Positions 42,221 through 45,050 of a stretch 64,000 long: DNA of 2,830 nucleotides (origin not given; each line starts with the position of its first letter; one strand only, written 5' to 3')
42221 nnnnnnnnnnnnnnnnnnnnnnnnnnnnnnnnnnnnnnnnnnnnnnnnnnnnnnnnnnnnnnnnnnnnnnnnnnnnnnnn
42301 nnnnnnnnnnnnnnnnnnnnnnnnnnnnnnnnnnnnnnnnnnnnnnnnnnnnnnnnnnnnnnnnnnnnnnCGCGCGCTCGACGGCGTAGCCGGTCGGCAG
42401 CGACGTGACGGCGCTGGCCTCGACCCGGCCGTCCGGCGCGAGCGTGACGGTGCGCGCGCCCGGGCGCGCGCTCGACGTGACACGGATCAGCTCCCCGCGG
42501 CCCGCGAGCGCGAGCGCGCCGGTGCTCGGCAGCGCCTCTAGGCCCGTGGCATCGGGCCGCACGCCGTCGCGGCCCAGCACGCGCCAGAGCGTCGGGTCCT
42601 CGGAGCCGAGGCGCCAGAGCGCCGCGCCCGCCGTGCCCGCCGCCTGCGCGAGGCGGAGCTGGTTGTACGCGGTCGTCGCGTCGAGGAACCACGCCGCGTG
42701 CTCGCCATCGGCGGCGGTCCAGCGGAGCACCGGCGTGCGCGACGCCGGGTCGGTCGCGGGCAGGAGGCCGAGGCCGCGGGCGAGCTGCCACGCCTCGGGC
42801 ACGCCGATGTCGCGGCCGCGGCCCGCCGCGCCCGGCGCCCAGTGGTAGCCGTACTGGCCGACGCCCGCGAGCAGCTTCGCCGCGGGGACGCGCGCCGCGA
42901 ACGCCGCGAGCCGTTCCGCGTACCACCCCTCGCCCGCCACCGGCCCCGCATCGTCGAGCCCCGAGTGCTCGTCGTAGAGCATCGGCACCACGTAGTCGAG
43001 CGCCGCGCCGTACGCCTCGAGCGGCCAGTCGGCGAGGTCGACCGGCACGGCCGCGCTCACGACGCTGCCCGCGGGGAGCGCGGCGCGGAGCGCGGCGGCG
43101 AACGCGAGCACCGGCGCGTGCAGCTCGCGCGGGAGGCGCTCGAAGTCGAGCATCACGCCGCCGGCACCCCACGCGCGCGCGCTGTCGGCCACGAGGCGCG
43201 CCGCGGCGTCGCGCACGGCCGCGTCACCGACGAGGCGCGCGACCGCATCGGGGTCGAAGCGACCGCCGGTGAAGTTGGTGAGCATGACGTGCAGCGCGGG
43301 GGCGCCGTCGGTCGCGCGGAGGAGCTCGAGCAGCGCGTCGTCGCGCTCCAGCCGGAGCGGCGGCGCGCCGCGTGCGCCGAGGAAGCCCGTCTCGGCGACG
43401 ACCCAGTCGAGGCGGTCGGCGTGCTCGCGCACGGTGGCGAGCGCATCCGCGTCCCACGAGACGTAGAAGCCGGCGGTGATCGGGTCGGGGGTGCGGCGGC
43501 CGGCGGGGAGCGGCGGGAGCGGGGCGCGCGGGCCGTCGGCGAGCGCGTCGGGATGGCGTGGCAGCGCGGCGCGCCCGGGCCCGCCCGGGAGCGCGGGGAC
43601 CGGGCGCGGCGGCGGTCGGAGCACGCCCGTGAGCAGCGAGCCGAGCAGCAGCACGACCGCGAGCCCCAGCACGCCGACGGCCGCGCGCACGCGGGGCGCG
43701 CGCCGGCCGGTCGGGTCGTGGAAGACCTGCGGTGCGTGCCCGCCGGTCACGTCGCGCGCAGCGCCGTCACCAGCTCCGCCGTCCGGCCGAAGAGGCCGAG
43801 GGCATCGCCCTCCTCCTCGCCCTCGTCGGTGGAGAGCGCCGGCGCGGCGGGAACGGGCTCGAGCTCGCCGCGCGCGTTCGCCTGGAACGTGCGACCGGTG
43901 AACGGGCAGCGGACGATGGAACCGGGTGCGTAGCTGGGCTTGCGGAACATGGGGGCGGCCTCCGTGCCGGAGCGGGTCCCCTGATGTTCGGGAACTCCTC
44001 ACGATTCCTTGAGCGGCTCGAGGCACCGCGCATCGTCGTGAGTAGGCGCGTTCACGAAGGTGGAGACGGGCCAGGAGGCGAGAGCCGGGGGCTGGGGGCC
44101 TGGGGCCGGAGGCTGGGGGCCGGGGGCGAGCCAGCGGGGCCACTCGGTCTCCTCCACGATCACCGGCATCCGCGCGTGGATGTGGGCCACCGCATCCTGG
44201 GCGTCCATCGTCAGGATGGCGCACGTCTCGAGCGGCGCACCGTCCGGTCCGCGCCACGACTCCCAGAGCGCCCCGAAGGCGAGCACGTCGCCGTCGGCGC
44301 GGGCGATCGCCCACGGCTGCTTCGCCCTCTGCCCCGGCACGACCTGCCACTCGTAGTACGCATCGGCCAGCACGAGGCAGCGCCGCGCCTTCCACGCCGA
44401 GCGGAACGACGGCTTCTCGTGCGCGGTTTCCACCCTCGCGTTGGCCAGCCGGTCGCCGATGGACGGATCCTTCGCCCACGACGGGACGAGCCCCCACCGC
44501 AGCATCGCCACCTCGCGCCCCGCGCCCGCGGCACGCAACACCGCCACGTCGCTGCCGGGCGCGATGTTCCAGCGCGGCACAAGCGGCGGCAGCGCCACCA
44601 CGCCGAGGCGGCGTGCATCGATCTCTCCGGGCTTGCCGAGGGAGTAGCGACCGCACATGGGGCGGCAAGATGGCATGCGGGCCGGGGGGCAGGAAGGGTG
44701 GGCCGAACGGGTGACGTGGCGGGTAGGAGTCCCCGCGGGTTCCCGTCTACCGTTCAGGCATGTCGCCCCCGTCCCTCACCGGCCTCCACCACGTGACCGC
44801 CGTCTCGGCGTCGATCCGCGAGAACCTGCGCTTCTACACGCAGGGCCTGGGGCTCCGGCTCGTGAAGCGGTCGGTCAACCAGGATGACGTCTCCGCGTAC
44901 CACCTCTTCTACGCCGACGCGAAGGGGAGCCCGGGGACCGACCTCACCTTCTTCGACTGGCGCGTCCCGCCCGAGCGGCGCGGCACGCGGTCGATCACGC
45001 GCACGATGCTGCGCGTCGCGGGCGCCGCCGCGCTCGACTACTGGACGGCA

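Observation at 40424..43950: Single-polypeptide PgaB/PgaC-like exopolysaccharide machine (GH18-like + CE4 deacetylase + GT2) with a coupled 67-aa acidic cytoplasmic protein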

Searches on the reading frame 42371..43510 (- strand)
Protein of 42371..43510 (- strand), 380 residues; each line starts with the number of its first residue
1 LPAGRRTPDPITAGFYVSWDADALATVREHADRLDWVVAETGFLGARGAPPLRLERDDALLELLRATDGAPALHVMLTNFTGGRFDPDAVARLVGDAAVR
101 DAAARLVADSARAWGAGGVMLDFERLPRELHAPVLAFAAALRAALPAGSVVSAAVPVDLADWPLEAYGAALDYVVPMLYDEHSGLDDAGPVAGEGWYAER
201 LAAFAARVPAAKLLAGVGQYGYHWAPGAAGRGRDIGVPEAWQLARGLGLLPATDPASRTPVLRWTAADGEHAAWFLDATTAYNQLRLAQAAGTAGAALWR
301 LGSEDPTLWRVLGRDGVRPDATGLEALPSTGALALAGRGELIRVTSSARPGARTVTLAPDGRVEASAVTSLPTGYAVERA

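Call 21: search_solved_structures(query=window:42371-43510:-, max_evalue=1, show_alignments=2)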
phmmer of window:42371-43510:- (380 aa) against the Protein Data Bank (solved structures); distinct sequences matched with E-value up to 1: 11.
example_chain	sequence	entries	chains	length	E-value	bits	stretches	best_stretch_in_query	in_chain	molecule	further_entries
5jh8_A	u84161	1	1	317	1.4e-19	73.6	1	92-312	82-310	Probable chitinase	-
4s3j_A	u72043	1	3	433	1.4e-14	57.3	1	66-313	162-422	Cortical-lytic enzyme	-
3cz8_A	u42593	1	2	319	5.2e-14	55.3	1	76-300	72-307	Putative sporulation-specific glycosylase ydhD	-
4q6t_A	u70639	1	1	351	2.9e-13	52.9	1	81-316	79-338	Glycosyl hydrolase, family 18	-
4s3k_A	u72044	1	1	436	6.4e-10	41.9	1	75-312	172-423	Spore germination protein YaaH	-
4wiw_A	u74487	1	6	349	3.9e-08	36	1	143-305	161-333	Glycoside hydrolase family 18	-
6n8d_F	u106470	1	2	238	0.021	17.1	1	298-367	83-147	A1431 Fab heavy chain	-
4mnj_A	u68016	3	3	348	0.12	14.6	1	72-225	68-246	Chitinase A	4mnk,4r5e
6kxm_A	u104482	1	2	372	0.66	12.2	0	204-231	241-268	Family 18 chitinase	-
6kst_A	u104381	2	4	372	0.93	11.7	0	204-231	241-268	Family 18 chitinase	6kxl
6kxn_A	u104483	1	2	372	0.95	11.7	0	204-231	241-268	Family 18 chitinase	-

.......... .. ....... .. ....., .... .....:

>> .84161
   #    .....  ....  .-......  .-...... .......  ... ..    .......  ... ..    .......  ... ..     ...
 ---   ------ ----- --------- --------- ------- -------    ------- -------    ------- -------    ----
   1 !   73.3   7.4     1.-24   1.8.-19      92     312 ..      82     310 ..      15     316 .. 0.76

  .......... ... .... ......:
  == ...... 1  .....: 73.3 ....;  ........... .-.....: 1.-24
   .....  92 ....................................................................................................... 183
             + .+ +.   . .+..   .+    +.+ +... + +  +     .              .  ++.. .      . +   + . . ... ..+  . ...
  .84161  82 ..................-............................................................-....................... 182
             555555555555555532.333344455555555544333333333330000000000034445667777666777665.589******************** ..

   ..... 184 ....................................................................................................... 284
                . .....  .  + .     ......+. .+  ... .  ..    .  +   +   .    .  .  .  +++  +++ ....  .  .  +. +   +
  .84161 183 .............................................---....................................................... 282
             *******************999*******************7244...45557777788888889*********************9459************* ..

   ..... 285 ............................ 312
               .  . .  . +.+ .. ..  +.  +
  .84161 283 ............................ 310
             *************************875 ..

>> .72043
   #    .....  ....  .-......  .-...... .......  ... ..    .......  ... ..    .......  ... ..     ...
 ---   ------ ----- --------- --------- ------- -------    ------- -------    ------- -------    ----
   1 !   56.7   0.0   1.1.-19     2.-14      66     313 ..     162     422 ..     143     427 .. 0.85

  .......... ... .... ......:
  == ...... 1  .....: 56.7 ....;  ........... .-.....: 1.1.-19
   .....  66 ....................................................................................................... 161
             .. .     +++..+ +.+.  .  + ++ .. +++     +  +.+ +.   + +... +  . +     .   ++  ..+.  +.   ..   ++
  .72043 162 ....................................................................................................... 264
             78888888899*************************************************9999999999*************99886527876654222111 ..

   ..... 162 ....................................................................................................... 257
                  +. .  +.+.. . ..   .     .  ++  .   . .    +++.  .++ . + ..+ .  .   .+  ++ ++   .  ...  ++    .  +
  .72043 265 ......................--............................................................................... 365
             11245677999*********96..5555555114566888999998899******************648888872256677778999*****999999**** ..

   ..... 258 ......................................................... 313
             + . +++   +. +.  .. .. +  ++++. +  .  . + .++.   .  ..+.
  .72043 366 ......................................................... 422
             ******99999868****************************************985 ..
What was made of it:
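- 42575..43489 (-): Residues ~88-392: periplasmic GH18-fold (beta/alpha)8 domain with a D202-x-E204 catalytic pair. PDB phmmer: 5jh8 1.4e-19, SleL 1.4e-14 (call 21).
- On Glycoside hydrolase family 18: PDB phmmer 1.4e-19 (call 21). The same is true of SleL and 5jh8 in the call 21 alignment.
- Closest known: SleL/YaaH/YdhD subgroup of GH18. Same: The same reduced catalytic motif, D-x-E without the two upstream Asp residues (alignment in call 21).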

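Call 49: search_dna_similar(query=window:42551-43495:-, collection=plasmids, mode=protein, max_evalue=0.001, max_rows=60, rows=spread)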
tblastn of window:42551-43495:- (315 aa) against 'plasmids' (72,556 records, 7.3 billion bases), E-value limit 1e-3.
Records with a match: 25; places in all: 25; records where one place covers at least 80% of the query: 19.
Best place of each record, by identity: <60% 25.
By first word of the organism name: Bacillus 10; Sphingobium 8; Clostridium 3; Novosphingobium 2; Deinococcus 1; Sphingomonas 1.
By predicted mobility (MOB-suite, as given by PLSDB): non-mobilizable 16; conjugative 8; mobilizable 1.
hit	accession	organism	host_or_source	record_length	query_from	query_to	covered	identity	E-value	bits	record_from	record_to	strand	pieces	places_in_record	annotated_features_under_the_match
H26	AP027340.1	Sphingobium sp. TomTYG73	-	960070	6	311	97%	33.0%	2e-8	63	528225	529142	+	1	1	glycosyl transferase family 2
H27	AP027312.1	Sphingobium sp. TomMM7A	-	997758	6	311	97%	33.0%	2e-8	63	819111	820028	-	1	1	glycosyl transferase family 2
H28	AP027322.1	Sphingobium sp. TomTYG43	-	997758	6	311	97%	33.0%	2e-8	63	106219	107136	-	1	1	glycosyl transferase family 2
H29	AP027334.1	Sphingobium sp. TomTYG71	-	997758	6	311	97%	33.0%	2e-8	63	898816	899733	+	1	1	glycosyl transferase family 2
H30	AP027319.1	Sphingobium sp. TomTYG42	-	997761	6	311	97%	33.0%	2e-8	63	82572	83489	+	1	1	glycosyl transferase family 2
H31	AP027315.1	Sphingobium sp. TomMM15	-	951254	6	311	97%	33.0%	5e-8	62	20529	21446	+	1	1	glycosyl transferase family 2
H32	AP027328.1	Sphingobium sp. TomTYG64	-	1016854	6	311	97%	32.7%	4e-8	62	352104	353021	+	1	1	glycosyl transferase family 2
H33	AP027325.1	Sphingobium sp. TomTYG46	-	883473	6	308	96%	32.1%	2e-8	63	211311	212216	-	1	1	glycosyl transferase family 2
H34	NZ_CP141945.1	Novosphingobium sp. RL4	Rheum palmatum L.,Single ...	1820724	4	307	97%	31.7%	4e-8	62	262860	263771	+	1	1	none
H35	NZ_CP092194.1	Deinococcus sp. KNUC1210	Setaria viridis,cell ...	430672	7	308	96%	30.3%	6e-11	71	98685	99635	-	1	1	glycosyltransferase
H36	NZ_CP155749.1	Sphingomonas parapaucimobilis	Chinese cabbage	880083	5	304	95%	28.8%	3e-8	62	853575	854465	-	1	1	glycosyltransferase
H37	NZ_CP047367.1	Bacillus nitratireducens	Solanum lycopersicum L.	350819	9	309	96%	26.7%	4e-13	77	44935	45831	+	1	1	glycosyltransferase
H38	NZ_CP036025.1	Bacillus mycoides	cell culture,soil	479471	9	307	95%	25.9%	1e-12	76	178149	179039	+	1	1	glycosyltransferase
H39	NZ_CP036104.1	Bacillus mycoides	cell culture,soil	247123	9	307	95%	25.9%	1e-11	73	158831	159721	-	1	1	glycosyltransferase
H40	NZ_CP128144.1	Bacillus mycoides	bacterial isolate,field soil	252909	9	307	95%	25.9%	1e-11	73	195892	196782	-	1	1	glycosyltransferase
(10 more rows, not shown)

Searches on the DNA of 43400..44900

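Call 39: search_rna_families(source=window, start=43400, end=44900, threshold=evalue, max_evalue=1)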
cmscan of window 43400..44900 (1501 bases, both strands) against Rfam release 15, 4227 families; matches with E-value up to 1: 0.
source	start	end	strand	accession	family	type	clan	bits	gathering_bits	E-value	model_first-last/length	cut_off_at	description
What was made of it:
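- Tried and rejected: Rfam scan of 43400-44900 for a riboswitch or leader, such as a c-di-GMP riboswitch: nothing at E up to 1 (call 39).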

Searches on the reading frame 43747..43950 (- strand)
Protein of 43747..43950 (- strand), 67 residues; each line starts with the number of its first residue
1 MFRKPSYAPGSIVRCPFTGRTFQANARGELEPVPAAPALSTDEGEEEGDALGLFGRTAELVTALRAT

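Call 5: search_protein_families(library=pfam, proteins=[window:43747-43950:-], max_evalue=0.1)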
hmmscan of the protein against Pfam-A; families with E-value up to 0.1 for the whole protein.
window:43747-43950:- (67 aa): 0 families

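Call 6: search_protein_families(library=ncbifam, proteins=[window:43747-43950:-], max_evalue=0.1)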
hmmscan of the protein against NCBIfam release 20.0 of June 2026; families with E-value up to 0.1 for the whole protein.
window:43747-43950:- (67 aa): 0 families

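Call 8: find_homologous_proteins(query=window:43750-43950:-, max_evalue=1)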
Query seq(67 aa) (67 aa): 1 proteins with E <= 1 among 1 candidates.
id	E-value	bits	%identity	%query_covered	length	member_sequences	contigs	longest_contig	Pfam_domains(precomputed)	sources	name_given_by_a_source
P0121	1.7e-36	140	100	100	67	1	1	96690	-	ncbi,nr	ncbi:MAG: hypothetical protein NW201_14160 [Gemmatimonadales bacterium]|nr:hypothetical protein [Gem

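Call 27: search_protein_representatives(protein=window:43750-43950:-)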
Query: 67 residues. Proteins with E-value up to 0.001 (for the whole library): 5; up to 1e-10: 1; up to 1e-30: 1. The best 5 are listed.
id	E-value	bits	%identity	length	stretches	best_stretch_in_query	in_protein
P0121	5.3e-37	140.3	100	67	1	1-67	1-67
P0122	3.5e-10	55.8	49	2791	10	6-33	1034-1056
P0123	1.0e-04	38.6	47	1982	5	4-24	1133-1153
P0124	8.7e-04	35.7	45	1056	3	6-24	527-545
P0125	9.0e-04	35.6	42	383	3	7-45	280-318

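Call 31: search_protein_families(library=pfam, proteins=[P0122, P0123, P0124, P0125], max_evalue=0.01)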
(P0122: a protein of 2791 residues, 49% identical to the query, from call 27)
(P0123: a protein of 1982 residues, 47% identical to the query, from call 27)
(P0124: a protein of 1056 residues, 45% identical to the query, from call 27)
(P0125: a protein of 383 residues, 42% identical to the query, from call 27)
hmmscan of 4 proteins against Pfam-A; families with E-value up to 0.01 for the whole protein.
P0122 (2791 aa): 4 families
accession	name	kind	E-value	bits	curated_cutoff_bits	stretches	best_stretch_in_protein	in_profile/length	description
PF00069.31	Pkinase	-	3e-39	135.4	31.7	1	23-293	6-260/263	Protein kinase domain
PF07714.23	PK_Tyr_Ser-Thr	-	4e-28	98.9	23.1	1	23-285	6-249/258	Protein tyrosine and serine/threonine kinase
PF09866.14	DUF2093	-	9.8e-06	25.3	25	0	769-783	3-17/42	Uncharacterized protein conserved in bacteria (DUF2093)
PF03109.22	ABC1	-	0.0015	18.2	22.9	1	106-193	147-228/244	ABC1 atypical kinase-like domain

P0123 (1982 aa): 2 families
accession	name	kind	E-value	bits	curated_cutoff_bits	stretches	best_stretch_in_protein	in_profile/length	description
PF00069.31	Pkinase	-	5.9e-41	141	31.7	1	24-308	5-259/263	Protein kinase domain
PF07714.23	PK_Tyr_Ser-Thr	-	5.2e-27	95.2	23.1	1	25-300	6-248/258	Protein tyrosine and serine/threonine kinase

P0124 (1056 aa): 12 families
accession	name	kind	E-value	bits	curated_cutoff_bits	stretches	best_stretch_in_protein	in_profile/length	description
PF00069.31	Pkinase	-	2.4e-46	158.7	31.7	1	51-314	1-251/263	Protein kinase domain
PF07714.23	PK_Tyr_Ser-Thr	-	9.9e-33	114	23.1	1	54-260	4-205/258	Protein tyrosine and serine/threonine kinase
PF03109.22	ABC1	-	3.7e-10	39.8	22.9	1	123-197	141-215/244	ABC1 atypical kinase-like domain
PF13432.12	TPR_16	-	1.4e-07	32.3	32.7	0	762-814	3-58/65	Tetratricopeptide repeat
PF01636.29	APH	-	4.4e-06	27.1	23.2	0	160-199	159-200/239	Phosphotransferase enzyme family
PF07719.23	TPR_2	-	0.0004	20.7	27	0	1005-1032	3-30/34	Tetratricopeptide repeat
PF00515.34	TPR_1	-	0.00045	20.4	27.8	0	1007-1032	5-30/34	Tetratricopeptide repeat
PF13176.12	TPR_7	-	0.001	19.4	27.9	0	761-782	4-25/36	Tetratricopeptide repeat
PF14559.12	TPR_19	-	0.0019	18.9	25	0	757-784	26-53/68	Tetratricopeptide repeat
PF13174.12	TPR_6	-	0.0021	19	26.3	0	762-786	6-30/33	Tetratricopeptide repeat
PF13424.12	TPR_12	-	0.0041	17.7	30.1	0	762-812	9-70/77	Tetratricopeptide repeat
PF13428.12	TPR_14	-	0.0086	17.1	23.5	0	887-922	3-38/44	Tetratricopeptide repeat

P0125 (383 aa): 0 families
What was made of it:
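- Tried and rejected: The faint DUF2093 hit on P0122 (call 31) was not pursued.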

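Call 42: find_related_loci(query=window:43750-43950:-, collection=metagenome_contigs, flank=5000)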
Query seq(67 aa) (67 aa) in metagenome_contigs; peptide patterns used: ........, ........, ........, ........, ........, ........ (x = any residue, [..] = any of these).
600 stretches matched a pattern, but none encodes a relative of the query by tblastn (E <= 1e-3).
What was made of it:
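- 43747..43950 (-): 67-aa ORF (orf67): a soluble, mildly acidic orphan protein. Its stop TGA overlaps the synthase GTG start (GTGA). Singleton in calls 8, 27, 42.
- No homologues exist (calls 8, 27, 42).
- Tried and rejected: Metagenome DNA scan for orf67: no relative (call 42).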

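Call 44: search_protein_families(library=pfam, proteins=[window:43750-43950:-], max_evalue=10)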
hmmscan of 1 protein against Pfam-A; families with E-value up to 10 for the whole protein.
seq(67 aa): 0 families

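Call 75: list_cluster_members(proteins=[P0122, P0125, P0124])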
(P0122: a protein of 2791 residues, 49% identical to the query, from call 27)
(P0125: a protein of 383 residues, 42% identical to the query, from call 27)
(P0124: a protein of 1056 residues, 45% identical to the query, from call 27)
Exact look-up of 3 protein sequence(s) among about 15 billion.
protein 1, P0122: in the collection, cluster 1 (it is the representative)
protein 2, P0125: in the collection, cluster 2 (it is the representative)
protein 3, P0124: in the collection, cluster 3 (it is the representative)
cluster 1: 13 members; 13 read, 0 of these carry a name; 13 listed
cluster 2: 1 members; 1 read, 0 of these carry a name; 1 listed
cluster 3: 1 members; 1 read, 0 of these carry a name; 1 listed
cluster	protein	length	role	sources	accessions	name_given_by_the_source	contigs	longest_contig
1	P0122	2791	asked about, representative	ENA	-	-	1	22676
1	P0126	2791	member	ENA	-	-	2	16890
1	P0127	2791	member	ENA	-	-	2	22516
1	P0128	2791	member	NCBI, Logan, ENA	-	-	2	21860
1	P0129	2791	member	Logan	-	-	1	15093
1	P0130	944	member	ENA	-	-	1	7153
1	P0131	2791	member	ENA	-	-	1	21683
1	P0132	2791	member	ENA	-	-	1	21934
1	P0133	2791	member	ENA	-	-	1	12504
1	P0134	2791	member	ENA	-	-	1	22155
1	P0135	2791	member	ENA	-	-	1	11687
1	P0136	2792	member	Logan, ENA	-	-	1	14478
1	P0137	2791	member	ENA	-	-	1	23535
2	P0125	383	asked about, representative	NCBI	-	-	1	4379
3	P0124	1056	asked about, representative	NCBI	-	-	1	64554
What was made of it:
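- Tried and rejected: Cluster look-up of the kinase-repeat proteins: no names or taxonomy (call 75).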

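Call 85: predict_structure(protein=window:43750-43950:-)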
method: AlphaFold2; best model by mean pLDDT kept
length: 67 residues; sequences in the alignment: 1
mean_pLDDT: 70.8   pTM: 0.40
mean pLDDT of the five models: 70.8, 70.5, 70.2, 69.4, 67.8
residues with pLDDT >= 90: 0; 70-90: 29; 50-70: 36; < 50: 2
segments of 3 or more residues with pLDDT < 50: none
pLDDT, mean of each block of 10 residues (from residue 1): 74 85 87 63 58 63 63
secondary structure, 60 per line:
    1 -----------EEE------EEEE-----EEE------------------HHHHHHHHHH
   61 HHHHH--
elements in order: E12-14 E21-24 E30-32 H51-65
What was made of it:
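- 43747..43950 (-): Single-sequence AF2 model in call 85.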

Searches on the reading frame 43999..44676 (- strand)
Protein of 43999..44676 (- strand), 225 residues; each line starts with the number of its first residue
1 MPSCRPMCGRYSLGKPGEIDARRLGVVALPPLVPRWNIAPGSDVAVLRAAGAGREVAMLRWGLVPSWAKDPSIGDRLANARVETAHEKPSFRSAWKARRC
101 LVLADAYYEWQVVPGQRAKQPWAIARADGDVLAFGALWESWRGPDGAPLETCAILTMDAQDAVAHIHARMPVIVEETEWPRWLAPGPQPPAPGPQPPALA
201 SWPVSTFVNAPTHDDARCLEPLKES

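Call 5: search_protein_families(library=pfam, proteins=[window:43999-44676:-], max_evalue=0.1)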
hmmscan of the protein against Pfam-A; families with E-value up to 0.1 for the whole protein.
window:43999-44676:- (225 aa): 1 family
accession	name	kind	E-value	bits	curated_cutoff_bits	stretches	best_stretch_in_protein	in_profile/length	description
PF02586.19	SRAP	-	3.6e-63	213.4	27.1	1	7-210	1-213/214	SOS response associated peptidase (SRAP)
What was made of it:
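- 43999..44676 (-): Upstream same-strand gene for an SRAP/YedK-type protein. It may be co-transcribed, and is functionally unrelated. Pfam PF02586 3.6e-63 (call 5).
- Checked: That is a high-GC artefact, because the upstream part overlaps the SRAP gene (43999-44676, Pfam 3.6e-63, call 5) in another frame.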
